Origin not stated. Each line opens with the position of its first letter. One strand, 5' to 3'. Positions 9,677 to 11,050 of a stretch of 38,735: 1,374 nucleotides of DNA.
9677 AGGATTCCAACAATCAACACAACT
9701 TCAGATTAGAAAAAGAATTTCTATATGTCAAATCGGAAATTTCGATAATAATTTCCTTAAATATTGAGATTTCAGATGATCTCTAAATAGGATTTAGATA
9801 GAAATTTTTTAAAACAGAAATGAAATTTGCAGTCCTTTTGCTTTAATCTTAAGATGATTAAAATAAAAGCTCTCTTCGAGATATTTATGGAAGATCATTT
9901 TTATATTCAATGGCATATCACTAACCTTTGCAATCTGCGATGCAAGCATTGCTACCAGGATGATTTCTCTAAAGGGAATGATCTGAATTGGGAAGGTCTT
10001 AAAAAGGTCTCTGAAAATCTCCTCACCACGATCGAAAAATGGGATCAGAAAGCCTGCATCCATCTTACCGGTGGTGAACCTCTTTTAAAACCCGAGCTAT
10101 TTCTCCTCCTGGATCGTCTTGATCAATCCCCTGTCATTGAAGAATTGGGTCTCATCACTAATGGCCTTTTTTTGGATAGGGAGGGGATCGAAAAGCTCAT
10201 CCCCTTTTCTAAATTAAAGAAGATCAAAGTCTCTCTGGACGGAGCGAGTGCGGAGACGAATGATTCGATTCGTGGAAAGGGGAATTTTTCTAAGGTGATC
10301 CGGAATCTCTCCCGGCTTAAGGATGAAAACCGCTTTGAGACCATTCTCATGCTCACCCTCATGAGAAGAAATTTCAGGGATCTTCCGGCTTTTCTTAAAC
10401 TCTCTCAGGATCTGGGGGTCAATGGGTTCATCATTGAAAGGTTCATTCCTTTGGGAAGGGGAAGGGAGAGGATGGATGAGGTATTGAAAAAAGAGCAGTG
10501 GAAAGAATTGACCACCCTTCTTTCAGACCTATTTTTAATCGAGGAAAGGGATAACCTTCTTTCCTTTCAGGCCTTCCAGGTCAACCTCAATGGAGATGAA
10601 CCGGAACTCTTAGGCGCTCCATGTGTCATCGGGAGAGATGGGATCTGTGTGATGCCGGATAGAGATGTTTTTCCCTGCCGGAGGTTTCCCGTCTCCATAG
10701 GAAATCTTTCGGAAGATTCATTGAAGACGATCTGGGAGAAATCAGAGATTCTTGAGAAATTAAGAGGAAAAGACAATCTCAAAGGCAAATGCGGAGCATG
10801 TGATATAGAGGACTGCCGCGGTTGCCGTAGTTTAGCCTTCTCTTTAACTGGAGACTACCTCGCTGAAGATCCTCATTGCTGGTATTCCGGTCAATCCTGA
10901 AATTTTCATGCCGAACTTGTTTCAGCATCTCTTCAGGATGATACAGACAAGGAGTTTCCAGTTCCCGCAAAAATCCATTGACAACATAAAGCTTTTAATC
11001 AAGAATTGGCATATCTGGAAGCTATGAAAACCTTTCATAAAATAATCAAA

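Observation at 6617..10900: yedF, a transglutaminase-like protein and selD(Sec) form an operon, with a divergent radical SAM/SPASM gene: a candidate undescribed selenium-handling module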

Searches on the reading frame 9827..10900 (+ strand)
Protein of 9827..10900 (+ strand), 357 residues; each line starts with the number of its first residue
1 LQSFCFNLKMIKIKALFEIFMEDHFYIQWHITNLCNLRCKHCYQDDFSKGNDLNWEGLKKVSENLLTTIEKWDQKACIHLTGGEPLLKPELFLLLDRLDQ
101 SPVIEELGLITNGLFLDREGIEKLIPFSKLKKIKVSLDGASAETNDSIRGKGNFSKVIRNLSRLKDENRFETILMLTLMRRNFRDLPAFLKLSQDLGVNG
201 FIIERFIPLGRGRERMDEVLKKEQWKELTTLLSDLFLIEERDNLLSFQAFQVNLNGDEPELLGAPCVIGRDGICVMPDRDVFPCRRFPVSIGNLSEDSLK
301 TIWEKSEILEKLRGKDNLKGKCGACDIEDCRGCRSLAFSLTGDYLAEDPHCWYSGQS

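Call 6: search_protein_families(library=pfam, proteins=[window:9827-10900:+])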
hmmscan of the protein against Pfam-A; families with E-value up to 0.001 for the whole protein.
window:9827-10900:+ (357 aa): 3 families
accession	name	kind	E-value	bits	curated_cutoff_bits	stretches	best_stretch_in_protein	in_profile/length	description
PF04055.27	Radical_SAM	-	8e-22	78.6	29.5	1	31-191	3-164/166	Radical SAM superfamily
PF13186.11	SPASM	-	8.9e-08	32.8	21.5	1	266-326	1-67/67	Iron-sulfur cluster-binding domain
PF13353.11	Fer4_12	-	7.9e-05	23.4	22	1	34-143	14-119/137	4Fe-4S single cluster domain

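Call 7: search_protein_families(library=ncbifam, proteins=[window:9827-10900:+])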
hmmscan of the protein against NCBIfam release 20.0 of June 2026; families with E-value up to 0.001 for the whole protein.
window:9827-10900:+ (357 aa): 75 families (the best 25 are shown)
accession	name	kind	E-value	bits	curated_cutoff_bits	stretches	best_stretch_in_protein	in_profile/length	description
TIGR04545.1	rSAM_ahbD_hemeb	equivalog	6.6e-48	163.9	500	2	27-229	2-198/339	heme b synthase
TIGR04053.2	TIGR04053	equivalog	8.1e-46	156.9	395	2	23-234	6-212/366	TIGR04053 family radical SAM/SPASM domain-containing protein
TIGR04340.1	rSAM_ACGX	hypoth_equivalog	2.7e-43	148.5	400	1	24-353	2-339/341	radical SAM/SPASM domain protein, ACGX system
TIGR04055.1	rSAM_NirJ2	equivalog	2.3e-40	139.1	500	1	27-354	2-325/326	putative heme d1 biosynthesis radical SAM protein NirJ2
TIGR04082.1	rSAM_for_selen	equivalog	4e-40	138.1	350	1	20-351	194-515/516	thio(seleno)oxazole modification radical SAM maturase SbtM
TIGR04303.1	GeoRSP_rSAM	equivalog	1.5e-35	123.4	400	1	25-352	5-325/325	GeoRSP system radical SAM/SPASM protein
NF050035.1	rSAM_WgK_link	exception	1.6e-34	119.5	650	2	26-235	10-212/367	radical SAM/SPASM peptide maturase WgkB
TIGR04051.1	rSAM_NirJ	equivalog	9.4e-34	116.9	515.45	2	28-234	5-204/354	heme d1 biosynthesis radical SAM protein NirJ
TIGR03962.1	mycofact_rSAM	equivalog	1.5e-33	116.4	265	1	24-352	11-332/339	mycofactocin radical SAM maturase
TIGR04054.1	rSAM_NirJ1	equivalog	1e-27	96.7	650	2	27-231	38-235/387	putative heme d1 biosynthesis radical SAM protein NirJ1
TIGR04347.1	pseudo_SAM_Halo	equivalog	2e-26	93.2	525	2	27-235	40-241/390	TIGR04347 family pseudo-SAM/SPASM protein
TIGR02109.1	PQQ_syn_pqqE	equivalog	6.4e-25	87.8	381.35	1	30-354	12-333/358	pyrroloquinoline quinone biosynthesis protein PqqE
TIGR04317.1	W_rSAM_matur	equivalog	1.2e-24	87.1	380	1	29-329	8-317/349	tungsten cofactor oxidoreductase radical SAM maturase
TIGR04251.1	SCM_rSAM_ScmF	equivalog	4e-24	85.7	400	1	27-214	6-190/353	SynChlorMet cassette radical SAM/SPASM protein ScmF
TIGR04133.1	rSAM_w_lipo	hypoth_equivalog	4.5e-24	85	425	1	26-327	25-323/350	TIGR04133 family radical SAM/SPASM protein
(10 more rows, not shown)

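Call 24: find_homologous_proteins(query=window:9887-10900:+)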
Query window:9887-10900:+ (337 aa): 4684 proteins with E <= 0.001 among 8000 candidates; the best 120 are listed.
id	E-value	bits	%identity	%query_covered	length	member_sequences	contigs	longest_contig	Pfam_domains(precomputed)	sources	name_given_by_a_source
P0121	2.7e-228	775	100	100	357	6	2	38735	PF13186.12,PF04055.28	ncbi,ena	-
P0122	1.2e-170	586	73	100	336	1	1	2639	PF13186.12,PF04055.28,PF13353.12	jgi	-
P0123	2.4e-170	585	73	99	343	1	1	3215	PF13186.12,PF04055.28,PF13353.12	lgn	-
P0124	1.8e-169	582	74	99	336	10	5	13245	PF13186.12,PF04055.28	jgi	jgi:radical SAM protein with 4Fe4S-binding SPASM domain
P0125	7.6e-169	580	73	99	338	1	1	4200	PF13186.12,PF04055.28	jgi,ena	-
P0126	3.6e-168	577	72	99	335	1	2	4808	PF13186.12,PF04055.28,PF13353.12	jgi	-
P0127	3.7e-168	577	72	99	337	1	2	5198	PF13186.12,PF04055.28,PF13353.12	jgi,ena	-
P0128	1.0e-167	576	72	99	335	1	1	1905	PF13186.12,PF04055.28,PF13353.12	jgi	-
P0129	1.2e-167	576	73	99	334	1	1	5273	PF13186.12,PF04055.28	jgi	-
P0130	3.0e-167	574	70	99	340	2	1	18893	PF13186.12,PF04055.28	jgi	jgi:radical SAM protein with 4Fe4S-binding SPASM domain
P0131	3.8e-167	574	73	99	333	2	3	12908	PF13186.12,PF04055.28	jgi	jgi:radical SAM protein with 4Fe4S-binding SPASM domain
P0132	4.8e-167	574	72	99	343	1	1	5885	PF13186.12,PF04055.28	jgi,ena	jgi:radical SAM protein with 4Fe4S-binding SPASM domain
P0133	5.0e-167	574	73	99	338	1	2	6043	PF13186.12,PF04055.28,PF13353.12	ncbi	-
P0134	5.5e-167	574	72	99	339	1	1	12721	PF13186.12,PF04055.28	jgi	jgi:radical SAM protein with 4Fe4S-binding SPASM domain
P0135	1.2e-166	572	72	99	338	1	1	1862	PF13186.12,PF04055.28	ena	-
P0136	2.2e-166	572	72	99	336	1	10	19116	PF13186.12,PF04055.28,PF13353.12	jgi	jgi:radical SAM protein with 4Fe4S-binding SPASM domain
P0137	2.6e-166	571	72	99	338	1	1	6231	PF13186.12,PF04055.28,PF13353.12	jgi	jgi:radical SAM protein with 4Fe4S-binding SPASM domain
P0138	4.3e-166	571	72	99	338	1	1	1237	PF13186.12,PF04055.28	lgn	-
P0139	4.3e-166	571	73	99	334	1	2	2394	PF13186.12,PF04055.28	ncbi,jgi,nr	ncbi:MAG: radical SAM protein [Deltaproteobacteria bacterium]|nr:radical SAM protein [Deltaproteobac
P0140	4.4e-166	571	72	100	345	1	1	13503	PF13186.12,PF04055.28,PF13353.12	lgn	-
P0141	7.3e-166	570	73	99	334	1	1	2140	PF13186.12,PF04055.28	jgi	-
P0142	2.1e-165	568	73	99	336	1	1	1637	PF13186.12,PF04055.28,PF13353.12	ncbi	-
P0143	2.3e-165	568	71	99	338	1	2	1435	PF13186.12,PF04055.28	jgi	-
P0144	4.1e-165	567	71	100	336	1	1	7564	PF13186.12,PF04055.28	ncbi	-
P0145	4.3e-165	567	72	100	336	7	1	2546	PF13186.12,PF04055.28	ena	-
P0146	4.9e-165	567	71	99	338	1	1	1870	PF13186.12,PF04055.28,PF13353.12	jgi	jgi:radical SAM protein with 4Fe4S-binding SPASM domain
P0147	7.3e-165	567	71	99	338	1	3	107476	PF13186.12,PF04055.28,PF13353.12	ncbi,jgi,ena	jgi:radical SAM protein with 4Fe4S-binding SPASM domain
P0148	1.3e-164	566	71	99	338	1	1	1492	PF13186.12,PF04055.28,PF13353.12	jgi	jgi:radical SAM protein with 4Fe4S-binding SPASM domain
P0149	1.5e-164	566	72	99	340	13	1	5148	PF13186.12,PF04055.28,PF13353.12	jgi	-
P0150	1.7e-164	565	71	99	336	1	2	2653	PF13186.12,PF04055.28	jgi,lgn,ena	-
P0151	2.1e-164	565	72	99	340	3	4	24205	PF13186.12,PF04055.28,PF13353.12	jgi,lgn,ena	jgi:radical SAM protein with 4Fe4S-binding SPASM domain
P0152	2.1e-164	565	71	98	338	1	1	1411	PF13186.12,PF04055.28,PF13353.12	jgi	-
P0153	2.5e-164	565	71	99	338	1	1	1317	PF13186.12,PF04055.28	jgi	jgi:radical SAM protein with 4Fe4S-binding SPASM domain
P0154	3.4e-164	564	72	99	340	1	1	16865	PF13186.12,PF04055.28,PF13353.12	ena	-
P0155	4.7e-164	564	72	100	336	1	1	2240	PF13186.12,PF04055.28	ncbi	-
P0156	9.5e-164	563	71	99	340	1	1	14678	PF13186.12,PF04055.28,PF13353.12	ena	-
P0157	1.5e-163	562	71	100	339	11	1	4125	PF13186.12,PF04055.28,PF13353.12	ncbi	-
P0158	1.7e-163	562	72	99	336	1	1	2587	PF13186.12,PF04055.28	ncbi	-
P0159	3.6e-163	561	71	99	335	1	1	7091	PF13186.12,PF04055.28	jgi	jgi:radical SAM protein with 4Fe4S-binding SPASM domain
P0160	7.3e-163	560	71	99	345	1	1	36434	PF13186.12,PF04055.28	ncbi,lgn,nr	ncbi:MAG: radical SAM protein [Syntrophaceae bacterium]|nr:radical SAM protein [Syntrophaceae bacter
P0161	1.0e-162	559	70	100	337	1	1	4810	PF13186.12,PF04055.28,PF13353.12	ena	-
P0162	1.4e-162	559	69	100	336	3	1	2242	PF13186.12,PF04055.28,PF13353.12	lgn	-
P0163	1.6e-162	559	70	100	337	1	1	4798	PF13186.12,PF04055.28,PF13353.12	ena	-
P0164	1.7e-162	559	70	99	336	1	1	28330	PF13186.12,PF04055.28,PF13353.12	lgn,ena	-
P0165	2.1e-162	558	70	100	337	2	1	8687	PF13186.12,PF04055.28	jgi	-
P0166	3.3e-162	558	70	99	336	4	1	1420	PF13186.12,PF04055.28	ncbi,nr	ncbi:MAG: radical SAM protein [Deltaproteobacteria bacterium]|nr:radical SAM protein [Deltaproteobac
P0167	3.4e-162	558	70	100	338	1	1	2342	PF13186.12,PF04055.28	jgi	jgi:radical SAM protein with 4Fe4S-binding SPASM domain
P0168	6.1e-162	557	70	99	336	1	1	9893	PF13186.12,PF04055.28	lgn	-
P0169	9.0e-162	556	70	100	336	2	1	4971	PF13186.12,PF04055.28,PF13353.12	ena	-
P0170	1.0e-161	556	71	99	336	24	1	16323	PF13186.12,PF04055.28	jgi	jgi:radical SAM protein with 4Fe4S-binding SPASM domain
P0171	1.3e-161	556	71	99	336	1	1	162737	PF13186.12,PF04055.28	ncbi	-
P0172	1.3e-161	556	71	100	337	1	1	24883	PF13186.12,PF04055.28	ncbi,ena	-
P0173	1.5e-161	556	71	100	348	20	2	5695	PF13186.12,PF04055.28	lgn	-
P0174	2.1e-161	555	70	100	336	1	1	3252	PF13186.12,PF04055.28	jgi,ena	-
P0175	5.4e-161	554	70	99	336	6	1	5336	PF13186.12,PF04055.28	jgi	jgi:radical SAM protein with 4Fe4S-binding SPASM domain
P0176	5.6e-161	554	70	99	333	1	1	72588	PF13186.12,PF04055.28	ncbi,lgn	ncbi:MAG: radical SAM protein [Thermodesulfobacteriota bacterium]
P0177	1.1e-160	553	71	100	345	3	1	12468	PF13186.12,PF04055.28,PF13353.12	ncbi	-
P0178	1.2e-160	553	71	98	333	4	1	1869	PF13186.12,PF04055.28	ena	-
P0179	1.4e-160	552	70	98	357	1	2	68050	PF13186.12,PF04055.28,PF13353.12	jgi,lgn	jgi:radical SAM protein with 4Fe4S-binding SPASM domain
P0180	1.6e-160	552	71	99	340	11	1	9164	PF13186.12,PF04055.28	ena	-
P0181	2.0e-160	552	69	100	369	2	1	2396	PF13186.12,PF04055.28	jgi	jgi:radical SAM protein with 4Fe4S-binding SPASM domain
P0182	3.0e-160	551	68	99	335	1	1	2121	PF13186.12,PF04055.28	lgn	-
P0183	3.2e-160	551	70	99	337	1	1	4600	PF13186.12,PF04055.28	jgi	-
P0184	3.4e-160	551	70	99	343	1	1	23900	PF13186.12,PF04055.28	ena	-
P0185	3.7e-160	551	69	99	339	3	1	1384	PF13186.12,PF04055.28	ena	-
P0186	4.0e-160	551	69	99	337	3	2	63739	PF13186.12,PF04055.28,PF13353.12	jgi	jgi:radical SAM protein with 4Fe4S-binding SPASM domain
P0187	4.6e-160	551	70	99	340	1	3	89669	PF13186.12,PF04055.28,PF13353.12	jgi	jgi:radical SAM protein with 4Fe4S-binding SPASM domain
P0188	4.7e-160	551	69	99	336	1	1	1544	PF13186.12,PF04055.28,PF13353.12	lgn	-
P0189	1.2e-159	549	69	99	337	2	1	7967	PF13186.12,PF04055.28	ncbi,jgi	jgi:radical SAM protein with 4Fe4S-binding SPASM domain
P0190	1.9e-159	549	67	99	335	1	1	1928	PF13186.12,PF04055.28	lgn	-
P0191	2.7e-159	548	69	98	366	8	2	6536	PF13186.12,PF04055.28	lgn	-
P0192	2.8e-159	548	69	99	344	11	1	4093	PF13186.12,PF04055.28,PF13353.12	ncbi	-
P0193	3.6e-159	548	69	99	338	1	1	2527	PF13186.12,PF04055.28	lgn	-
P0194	3.8e-159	548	70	98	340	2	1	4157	PF13186.12,PF04055.28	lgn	-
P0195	4.9e-159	547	70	99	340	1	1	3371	PF13186.12,PF04055.28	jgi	-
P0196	7.2e-159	547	68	99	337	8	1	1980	PF13186.12,PF04055.28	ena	-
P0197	7.3e-159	547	69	99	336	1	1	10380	PF13186.12,PF04055.28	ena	-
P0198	9.1e-159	546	69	99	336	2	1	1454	PF13186.12,PF04055.28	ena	-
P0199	1.5e-158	546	68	99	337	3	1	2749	PF13186.12,PF04055.28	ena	-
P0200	1.7e-158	546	71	98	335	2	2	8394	PF13186.12,PF04055.28,PF13353.12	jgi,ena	jgi:radical SAM protein with 4Fe4S-binding SPASM domain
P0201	1.7e-158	546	68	99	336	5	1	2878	PF13186.12,PF04055.28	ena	-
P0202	1.9e-158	545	68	99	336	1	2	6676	PF13186.12,PF04055.28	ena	-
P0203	2.6e-158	545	69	99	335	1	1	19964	PF13186.12,PF04055.28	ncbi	-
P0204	2.6e-158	545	69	99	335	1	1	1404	PF13186.12,PF04055.28,PF13353.12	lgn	-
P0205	2.6e-158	545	69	99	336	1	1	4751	PF13186.12,PF04055.28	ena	-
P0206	4.0e-158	544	71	100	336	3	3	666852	PF13186.12,PF04055.28,PF13353.12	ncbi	-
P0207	4.3e-158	544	70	99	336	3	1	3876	PF13186.12,PF04055.28,PF13353.12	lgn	-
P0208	4.5e-158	544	68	99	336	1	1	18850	PF13186.12,PF04055.28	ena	-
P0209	5.4e-158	544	68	99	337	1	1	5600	PF13186.12,PF04055.28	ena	-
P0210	5.7e-158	544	69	99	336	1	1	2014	PF13186.12,PF04055.28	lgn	-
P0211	6.8e-158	544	68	99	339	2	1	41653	PF13186.12,PF04055.28,PF13353.12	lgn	-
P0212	6.9e-158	544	67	99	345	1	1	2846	PF13186.12,PF04055.28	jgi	-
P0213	7.5e-158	543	69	99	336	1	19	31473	PF13186.12,PF04055.28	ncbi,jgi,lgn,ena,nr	ncbi:MAG: radical SAM/SPASM domain-containing protein [Deltaproteobacteria bacterium CG_4_8_14_3_um_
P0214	7.9e-158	543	69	99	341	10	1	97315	PF13186.12,PF04055.28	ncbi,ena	-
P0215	8.7e-158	543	68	99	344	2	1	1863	PF13186.12,PF04055.28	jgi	-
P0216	1.1e-157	543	69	99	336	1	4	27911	PF13186.12,PF04055.28,PF13353.12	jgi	jgi:radical SAM protein with 4Fe4S-binding SPASM domain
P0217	1.2e-157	543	68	99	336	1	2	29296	PF13186.12,PF04055.28,PF13353.12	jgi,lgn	jgi:radical SAM protein with 4Fe4S-binding SPASM domain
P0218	1.3e-157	543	70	99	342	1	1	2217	PF13186.12,PF04055.28,PF13353.12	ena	-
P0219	1.5e-157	543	68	99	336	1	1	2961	PF13186.12,PF04055.28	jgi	jgi:radical SAM protein with 4Fe4S-binding SPASM domain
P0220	1.5e-157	542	70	98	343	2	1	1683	PF13186.12,PF04055.28,PF13353.12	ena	-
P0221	1.8e-157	542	68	100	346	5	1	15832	PF13186.12,PF04055.28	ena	-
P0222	1.9e-157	542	69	99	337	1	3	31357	PF13186.12,PF04055.28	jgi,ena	-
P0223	2.0e-157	542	68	99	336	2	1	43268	PF13186.12,PF04055.28,PF13353.12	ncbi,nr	ncbi:MAG: radical SAM protein [Thermodesulfobacteriota bacterium]|nr:radical SAM protein [Thermodesu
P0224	2.4e-157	542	70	99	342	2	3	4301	PF13186.12,PF04055.28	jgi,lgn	jgi:radical SAM protein with 4Fe4S-binding SPASM domain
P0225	2.5e-157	542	69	99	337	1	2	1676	PF13186.12,PF04055.28,PF13353.12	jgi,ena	-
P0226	2.5e-157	542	69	99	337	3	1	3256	PF13186.12,PF04055.28,PF13353.12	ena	-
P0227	3.0e-157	542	68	99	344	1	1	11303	PF13186.12,PF04055.28,PF13353.12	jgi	-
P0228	3.1e-157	541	69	99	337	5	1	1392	PF13186.12,PF04055.28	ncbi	-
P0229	3.8e-157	541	68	99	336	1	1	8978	PF13186.12,PF04055.28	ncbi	-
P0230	5.2e-157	541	68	99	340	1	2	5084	PF13186.12,PF04055.28,PF13353.12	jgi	jgi:radical SAM protein with 4Fe4S-binding SPASM domain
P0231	5.4e-157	541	70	99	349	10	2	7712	PF13186.12,PF04055.28,PF13353.12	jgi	-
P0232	6.4e-157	540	67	99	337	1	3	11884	PF13186.12,PF04055.28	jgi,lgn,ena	-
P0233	6.5e-157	540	69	99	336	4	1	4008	PF13186.12,PF04055.28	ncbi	-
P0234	6.7e-157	540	68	99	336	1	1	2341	PF13186.12,PF04055.28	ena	-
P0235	7.0e-157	540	69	99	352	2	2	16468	PF13186.12,PF04055.28,PF13353.12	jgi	-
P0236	7.7e-157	540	68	100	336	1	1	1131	PF13186.12,PF04055.28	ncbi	-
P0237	7.8e-157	540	68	99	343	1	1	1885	PF13186.12,PF04055.28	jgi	jgi:radical SAM protein with 4Fe4S-binding SPASM domain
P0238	8.4e-157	540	69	99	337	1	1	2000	PF13186.12,PF04055.28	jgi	jgi:radical SAM protein with 4Fe4S-binding SPASM domain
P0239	9.3e-157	540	67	99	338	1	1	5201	PF13186.12,PF04055.28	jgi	jgi:radical SAM protein with 4Fe4S-binding SPASM domain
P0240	9.4e-157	540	69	99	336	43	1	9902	PF13186.12,PF04055.28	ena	-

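Call 25: find_encoding_contigs(protein=P0223, flank=10000, max_places=2)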
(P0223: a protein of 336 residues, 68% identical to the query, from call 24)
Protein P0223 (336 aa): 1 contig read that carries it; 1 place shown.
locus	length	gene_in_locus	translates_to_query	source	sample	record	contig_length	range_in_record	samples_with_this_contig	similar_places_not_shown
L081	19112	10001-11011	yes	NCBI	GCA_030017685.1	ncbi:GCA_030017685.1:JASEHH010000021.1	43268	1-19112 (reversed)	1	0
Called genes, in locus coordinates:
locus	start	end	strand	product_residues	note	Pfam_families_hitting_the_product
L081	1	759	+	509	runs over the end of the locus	PF03601:Cons_hypoth698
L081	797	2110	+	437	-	PF13241:NAD_binding_7, PF00590:TP_methylase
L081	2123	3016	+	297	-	PF03460:NIR_SIR_ferr, PF01077:NIR_SIR, PF12797:Fer4_2 (weak), PF13237:Fer4_10, PF00037:Fer4, PF12837:Fer4_6 (weak), PF12838:Fer4_7, PF13187:Fer4_9, +2 more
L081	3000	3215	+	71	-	PF01206:TusA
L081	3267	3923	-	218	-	PF12773:DZR, PF13248:Zn_ribbon_3 (faint), PF12773:DZR, PF13240:Zn_Ribbon_1 (weak)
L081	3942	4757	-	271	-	PF01578:Cytochrom_C_asm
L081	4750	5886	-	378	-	PF05140:ResB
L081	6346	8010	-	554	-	PF00122:E1-E2_ATPase, PF00702:Hydrolase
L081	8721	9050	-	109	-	PF02694:UPF0060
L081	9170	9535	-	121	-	PF01022:HTH_5, PF12840:HTH_20 (faint)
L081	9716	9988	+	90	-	PF09851:SHOCT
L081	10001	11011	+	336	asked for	PF04055:Radical_SAM, PF13353:Fer4_12 (weak), PF13186:SPASM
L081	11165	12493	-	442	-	PF04015:DUF362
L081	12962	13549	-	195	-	PF01966:HD (weak)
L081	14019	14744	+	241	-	PF00753:Lactamase_B, PF23023:Anti-Pycsar_Apyc1 (weak)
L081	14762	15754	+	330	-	PF13365:Trypsin_2, PF00595:PDZ, PF13180:PDZ_2, PF17820:PDZ_6 (weak)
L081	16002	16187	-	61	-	-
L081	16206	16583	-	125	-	PF01880:Desulfoferrodox (weak)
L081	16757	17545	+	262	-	PF03096:Ndr (weak), PF00561:Abhydrolase_1, PF12146:Hydrolase_4, PF12697:Abhydrolase_6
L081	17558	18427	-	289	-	PF00892:EamA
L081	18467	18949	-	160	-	PF00258:Flavodoxin_1 (weak), PF03358:FMN_red, PF12724:Flavodoxin_5 (weak)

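Call 26: find_encoding_contigs(protein=P0206, flank=8000, max_places=3)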
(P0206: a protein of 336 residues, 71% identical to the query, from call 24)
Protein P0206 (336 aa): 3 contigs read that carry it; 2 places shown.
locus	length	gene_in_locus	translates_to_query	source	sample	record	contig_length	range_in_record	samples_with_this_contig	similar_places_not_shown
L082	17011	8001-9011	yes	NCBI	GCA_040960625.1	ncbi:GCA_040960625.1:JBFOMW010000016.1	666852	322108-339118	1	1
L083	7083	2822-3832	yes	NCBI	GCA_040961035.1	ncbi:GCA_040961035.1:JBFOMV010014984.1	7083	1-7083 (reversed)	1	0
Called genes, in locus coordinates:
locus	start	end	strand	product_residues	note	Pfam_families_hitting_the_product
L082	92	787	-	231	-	PF10080:FtrD-like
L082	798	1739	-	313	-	PF13248:Zn_ribbon_3 (weak), PF13623:SurA_N_2, PF13624:SurA_N_3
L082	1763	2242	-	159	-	-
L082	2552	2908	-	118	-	-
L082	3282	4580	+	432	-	PF01053:Cys_Met_Meta_PP, PF01041:DegT_DnrJ_EryC1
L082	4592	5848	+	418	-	PF00561:Abhydrolase_1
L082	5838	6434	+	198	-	PF13489:Methyltransf_23, PF07021:MetW, PF13847:Methyltransf_31, PF08241:Methyltransf_11, PF08242:Methyltransf_12, PF13649:Methyltransf_25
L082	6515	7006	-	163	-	PF02769:AIRS_C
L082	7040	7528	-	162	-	PF03625:DUF302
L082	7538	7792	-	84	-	PF01869:BcrAD_BadFG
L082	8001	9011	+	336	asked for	PF04055:Radical_SAM, PF13353:Fer4_12 (faint), PF13186:SPASM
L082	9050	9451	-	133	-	PF02085:Cytochrom_CIII, PF14522:Cytochrome_C7 (faint)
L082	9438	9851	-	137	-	PF00072:Response_reg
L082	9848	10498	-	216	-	PF00578:AhpC-TSA (weak)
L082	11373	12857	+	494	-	PF00672:HAMP, PF00512:HisKA, PF02518:HATPase_c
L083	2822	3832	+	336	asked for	PF04055:Radical_SAM, PF13353:Fer4_12 (faint), PF13186:SPASM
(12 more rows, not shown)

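Call 29: find_encoding_contigs(protein=P0147, flank=6000, max_places=2)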
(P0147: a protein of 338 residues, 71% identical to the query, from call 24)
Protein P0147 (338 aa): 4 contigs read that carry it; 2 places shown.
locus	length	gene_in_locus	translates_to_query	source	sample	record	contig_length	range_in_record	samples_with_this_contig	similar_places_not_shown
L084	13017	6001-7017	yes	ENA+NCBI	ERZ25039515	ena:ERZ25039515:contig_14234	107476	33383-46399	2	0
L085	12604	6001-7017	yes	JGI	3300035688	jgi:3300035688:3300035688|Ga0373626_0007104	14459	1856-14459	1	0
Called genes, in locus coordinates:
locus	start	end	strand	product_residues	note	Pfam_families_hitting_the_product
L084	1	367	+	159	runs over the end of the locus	-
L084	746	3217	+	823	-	PF00403:HMA, PF00122:E1-E2_ATPase, PF00702:Hydrolase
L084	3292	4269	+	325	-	PF00291:PALP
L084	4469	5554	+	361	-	PF00089:Trypsin, PF10459:Peptidase_S46 (faint), PF13365:Trypsin_2, PF13180:PDZ_2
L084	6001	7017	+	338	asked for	PF04055:Radical_SAM, PF13353:Fer4_12 (weak), PF13186:SPASM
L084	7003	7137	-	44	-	-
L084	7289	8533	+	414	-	PF00764:Arginosuc_synth, PF20979:Arginosuc_syn_C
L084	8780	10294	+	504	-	PF00206:Lyase_1, PF14698:ASL_C2 (faint)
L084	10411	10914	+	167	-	-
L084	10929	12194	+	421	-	PF16491:Peptidase_M48_N, PF01435:Peptidase_M48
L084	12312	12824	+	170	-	PF19620:DUF6125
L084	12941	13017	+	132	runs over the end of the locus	PF22381:Staph_reg_Sar_Rot (weak), PF01047:MarR, PF12802:MarR_2, PF13463:HTH_27, PF13412:HTH_24 (weak)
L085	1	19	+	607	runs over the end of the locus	PF00873:ACR_tran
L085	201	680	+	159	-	-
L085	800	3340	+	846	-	PF00403:HMA, PF00122:E1-E2_ATPase, PF00702:Hydrolase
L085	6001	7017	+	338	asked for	PF04055:Radical_SAM, PF13353:Fer4_12 (weak), PF13186:SPASM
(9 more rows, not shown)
